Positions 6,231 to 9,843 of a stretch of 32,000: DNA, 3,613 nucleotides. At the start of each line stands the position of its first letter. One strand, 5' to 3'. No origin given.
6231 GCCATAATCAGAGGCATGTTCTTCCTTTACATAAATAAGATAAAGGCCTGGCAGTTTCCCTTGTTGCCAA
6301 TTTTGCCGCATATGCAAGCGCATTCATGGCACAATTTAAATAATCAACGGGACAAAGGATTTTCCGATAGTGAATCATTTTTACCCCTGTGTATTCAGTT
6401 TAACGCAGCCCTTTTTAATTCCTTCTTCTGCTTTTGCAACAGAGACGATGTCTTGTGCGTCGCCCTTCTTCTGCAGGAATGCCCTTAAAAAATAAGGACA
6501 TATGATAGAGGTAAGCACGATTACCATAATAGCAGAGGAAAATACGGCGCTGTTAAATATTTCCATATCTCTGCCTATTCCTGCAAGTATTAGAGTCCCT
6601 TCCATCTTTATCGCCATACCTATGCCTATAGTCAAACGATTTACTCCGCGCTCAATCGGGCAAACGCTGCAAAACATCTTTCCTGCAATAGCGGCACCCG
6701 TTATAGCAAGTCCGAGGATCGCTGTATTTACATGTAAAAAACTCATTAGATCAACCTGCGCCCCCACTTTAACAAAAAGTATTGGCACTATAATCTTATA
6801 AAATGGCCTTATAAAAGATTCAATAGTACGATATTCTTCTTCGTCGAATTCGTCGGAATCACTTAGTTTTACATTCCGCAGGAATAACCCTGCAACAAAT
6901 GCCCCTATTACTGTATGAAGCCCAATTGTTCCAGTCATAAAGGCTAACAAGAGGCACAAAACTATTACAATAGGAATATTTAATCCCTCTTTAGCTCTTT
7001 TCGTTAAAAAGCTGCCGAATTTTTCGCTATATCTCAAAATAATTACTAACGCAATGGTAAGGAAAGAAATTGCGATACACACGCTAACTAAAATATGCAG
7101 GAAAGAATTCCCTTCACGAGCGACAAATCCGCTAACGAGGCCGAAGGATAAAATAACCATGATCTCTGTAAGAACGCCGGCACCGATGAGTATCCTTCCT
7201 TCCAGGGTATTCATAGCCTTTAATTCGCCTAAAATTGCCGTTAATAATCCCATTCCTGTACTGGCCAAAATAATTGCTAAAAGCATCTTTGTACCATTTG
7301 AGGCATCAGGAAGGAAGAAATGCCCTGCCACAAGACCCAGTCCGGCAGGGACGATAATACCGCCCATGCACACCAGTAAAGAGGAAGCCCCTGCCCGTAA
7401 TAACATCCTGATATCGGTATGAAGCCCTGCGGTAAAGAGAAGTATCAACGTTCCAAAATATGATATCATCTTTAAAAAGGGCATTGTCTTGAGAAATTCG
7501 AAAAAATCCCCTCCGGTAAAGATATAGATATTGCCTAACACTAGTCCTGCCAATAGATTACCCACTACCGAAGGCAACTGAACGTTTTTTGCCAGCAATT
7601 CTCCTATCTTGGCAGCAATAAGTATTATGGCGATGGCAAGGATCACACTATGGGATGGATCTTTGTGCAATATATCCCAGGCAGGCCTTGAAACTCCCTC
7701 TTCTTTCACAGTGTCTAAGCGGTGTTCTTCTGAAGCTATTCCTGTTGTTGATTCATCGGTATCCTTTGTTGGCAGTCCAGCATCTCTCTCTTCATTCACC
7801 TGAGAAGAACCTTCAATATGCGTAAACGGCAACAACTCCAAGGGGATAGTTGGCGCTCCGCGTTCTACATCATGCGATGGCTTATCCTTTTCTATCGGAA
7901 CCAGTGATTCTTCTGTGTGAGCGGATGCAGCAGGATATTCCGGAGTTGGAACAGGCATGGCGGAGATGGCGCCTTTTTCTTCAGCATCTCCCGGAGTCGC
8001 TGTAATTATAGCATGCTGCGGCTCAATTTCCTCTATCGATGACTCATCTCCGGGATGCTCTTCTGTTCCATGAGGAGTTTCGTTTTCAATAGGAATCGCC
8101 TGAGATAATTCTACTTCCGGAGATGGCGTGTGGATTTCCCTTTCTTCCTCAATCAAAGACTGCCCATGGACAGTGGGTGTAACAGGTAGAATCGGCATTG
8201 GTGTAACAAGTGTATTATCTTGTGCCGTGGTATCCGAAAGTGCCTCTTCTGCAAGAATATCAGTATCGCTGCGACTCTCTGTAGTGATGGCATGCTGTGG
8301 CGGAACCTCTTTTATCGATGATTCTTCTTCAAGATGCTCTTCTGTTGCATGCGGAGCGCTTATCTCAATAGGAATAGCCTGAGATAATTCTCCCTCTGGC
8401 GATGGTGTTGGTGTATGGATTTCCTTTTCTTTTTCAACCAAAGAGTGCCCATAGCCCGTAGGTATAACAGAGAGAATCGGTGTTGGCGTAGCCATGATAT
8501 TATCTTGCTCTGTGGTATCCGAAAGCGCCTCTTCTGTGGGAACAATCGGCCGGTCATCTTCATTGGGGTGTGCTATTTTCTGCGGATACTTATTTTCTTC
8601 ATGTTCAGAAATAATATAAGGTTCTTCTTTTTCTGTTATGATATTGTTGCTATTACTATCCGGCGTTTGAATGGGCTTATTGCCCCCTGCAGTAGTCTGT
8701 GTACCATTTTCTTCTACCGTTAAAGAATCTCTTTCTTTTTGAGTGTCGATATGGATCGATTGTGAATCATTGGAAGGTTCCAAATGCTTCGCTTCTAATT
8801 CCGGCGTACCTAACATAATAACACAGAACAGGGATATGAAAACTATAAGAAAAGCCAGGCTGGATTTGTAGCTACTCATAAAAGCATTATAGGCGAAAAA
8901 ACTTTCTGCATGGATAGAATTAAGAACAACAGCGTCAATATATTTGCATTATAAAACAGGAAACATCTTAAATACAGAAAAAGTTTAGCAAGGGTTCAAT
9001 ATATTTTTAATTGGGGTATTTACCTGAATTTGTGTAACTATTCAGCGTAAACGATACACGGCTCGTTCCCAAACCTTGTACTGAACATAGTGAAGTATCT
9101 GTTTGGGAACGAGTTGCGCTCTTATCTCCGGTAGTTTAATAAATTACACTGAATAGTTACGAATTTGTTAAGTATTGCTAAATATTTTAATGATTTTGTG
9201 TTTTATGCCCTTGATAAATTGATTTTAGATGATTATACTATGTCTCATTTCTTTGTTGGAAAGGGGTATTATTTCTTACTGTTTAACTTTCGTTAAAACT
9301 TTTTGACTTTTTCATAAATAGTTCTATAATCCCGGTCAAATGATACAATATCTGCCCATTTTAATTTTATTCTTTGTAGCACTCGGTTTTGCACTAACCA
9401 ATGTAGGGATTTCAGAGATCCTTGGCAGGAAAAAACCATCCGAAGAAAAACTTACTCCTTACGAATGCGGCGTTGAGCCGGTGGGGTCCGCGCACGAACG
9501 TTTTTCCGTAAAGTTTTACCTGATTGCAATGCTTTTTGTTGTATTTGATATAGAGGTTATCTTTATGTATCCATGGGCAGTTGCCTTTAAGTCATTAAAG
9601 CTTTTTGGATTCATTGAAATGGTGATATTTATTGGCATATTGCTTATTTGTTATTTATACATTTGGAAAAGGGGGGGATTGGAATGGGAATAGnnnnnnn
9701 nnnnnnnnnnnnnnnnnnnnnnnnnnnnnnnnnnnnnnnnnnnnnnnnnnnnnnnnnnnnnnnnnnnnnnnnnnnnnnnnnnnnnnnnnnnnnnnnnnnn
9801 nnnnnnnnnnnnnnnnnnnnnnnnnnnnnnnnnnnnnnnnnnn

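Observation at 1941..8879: Tandemly duplicated module: secreted acidic-repeat ectodomain fused to a CPA2 antiporter, followed by a USP gene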

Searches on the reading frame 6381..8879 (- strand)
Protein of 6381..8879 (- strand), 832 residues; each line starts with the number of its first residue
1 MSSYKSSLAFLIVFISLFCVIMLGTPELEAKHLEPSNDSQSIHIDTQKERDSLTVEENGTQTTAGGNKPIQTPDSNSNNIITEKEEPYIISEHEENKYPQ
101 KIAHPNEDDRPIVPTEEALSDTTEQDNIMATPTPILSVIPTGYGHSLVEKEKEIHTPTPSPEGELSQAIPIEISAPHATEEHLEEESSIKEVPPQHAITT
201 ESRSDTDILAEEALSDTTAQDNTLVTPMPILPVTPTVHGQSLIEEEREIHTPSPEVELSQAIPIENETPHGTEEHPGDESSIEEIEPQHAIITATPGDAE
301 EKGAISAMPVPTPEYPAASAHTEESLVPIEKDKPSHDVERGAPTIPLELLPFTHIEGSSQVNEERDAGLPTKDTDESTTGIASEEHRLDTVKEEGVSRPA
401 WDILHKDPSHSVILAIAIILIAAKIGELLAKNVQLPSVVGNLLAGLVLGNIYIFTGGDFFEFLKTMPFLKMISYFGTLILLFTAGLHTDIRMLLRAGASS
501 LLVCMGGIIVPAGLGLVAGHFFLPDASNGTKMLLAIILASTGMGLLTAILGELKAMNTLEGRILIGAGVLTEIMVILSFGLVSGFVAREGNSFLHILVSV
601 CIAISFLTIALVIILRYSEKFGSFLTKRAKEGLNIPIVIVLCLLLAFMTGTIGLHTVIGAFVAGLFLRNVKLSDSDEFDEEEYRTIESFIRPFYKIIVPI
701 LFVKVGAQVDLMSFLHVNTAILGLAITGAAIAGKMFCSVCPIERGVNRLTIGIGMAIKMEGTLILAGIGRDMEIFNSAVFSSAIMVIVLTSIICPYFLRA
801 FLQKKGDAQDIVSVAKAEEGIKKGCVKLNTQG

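Call 3: search_protein_families(library=pfam, proteins=[window:6381-8879:-], max_evalue=0.1)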
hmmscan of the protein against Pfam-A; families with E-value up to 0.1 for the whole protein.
window:6381-8879:- (832 aa): 3 families
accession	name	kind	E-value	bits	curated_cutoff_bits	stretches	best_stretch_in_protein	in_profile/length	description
PF00999.27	Na_H_Exchanger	-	1e-42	146.8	26.2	1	423-803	4-374/375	Sodium/hydrogen exchanger, transmembrane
PF11346.13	DUF3149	-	5.3e-05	23.1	23.2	1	784-804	14-34/40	Protein of unknown function (DUF3149)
PF03351.22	DOMON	-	0.087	13.5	32.7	0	18-85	49-115/124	DOMON domain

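Call 5: search_protein_families(library=ncbifam, proteins=[window:6381-8879:-], max_evalue=0.1)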
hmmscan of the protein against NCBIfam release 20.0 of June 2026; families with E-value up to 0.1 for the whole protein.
window:6381-8879:- (832 aa): 2 families
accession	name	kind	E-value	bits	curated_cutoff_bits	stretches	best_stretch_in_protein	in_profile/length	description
TIGR00932.1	2a37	subfamily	7.6e-32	110.9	238.3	1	420-710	1-275/275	monovalent cation:proton antiporter-2 (CPA2) family protein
NF002924.0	PRK03562.1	equivalog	7.7e-05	21.3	752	1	410-800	4-378/623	glutathione-regulated potassium-efflux system protein KefC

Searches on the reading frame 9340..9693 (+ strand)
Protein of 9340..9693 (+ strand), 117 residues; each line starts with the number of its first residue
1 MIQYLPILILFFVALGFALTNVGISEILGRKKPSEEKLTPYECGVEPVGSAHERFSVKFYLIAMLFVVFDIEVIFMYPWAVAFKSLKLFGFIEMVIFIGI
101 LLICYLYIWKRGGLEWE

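Call 40: search_protein_families(library=pfam, proteins=[window:9340-9693:+], max_evalue=0.001)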
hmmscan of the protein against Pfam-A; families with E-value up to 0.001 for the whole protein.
window:9340-9693:+ (117 aa): 1 family
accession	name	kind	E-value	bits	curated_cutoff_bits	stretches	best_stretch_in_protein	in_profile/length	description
PF00507.24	Oxidored_q4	-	1.3e-39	134.8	23.3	1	21-116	4-99/99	NADH-ubiquinone/plastoquinone oxidoreductase, chain 3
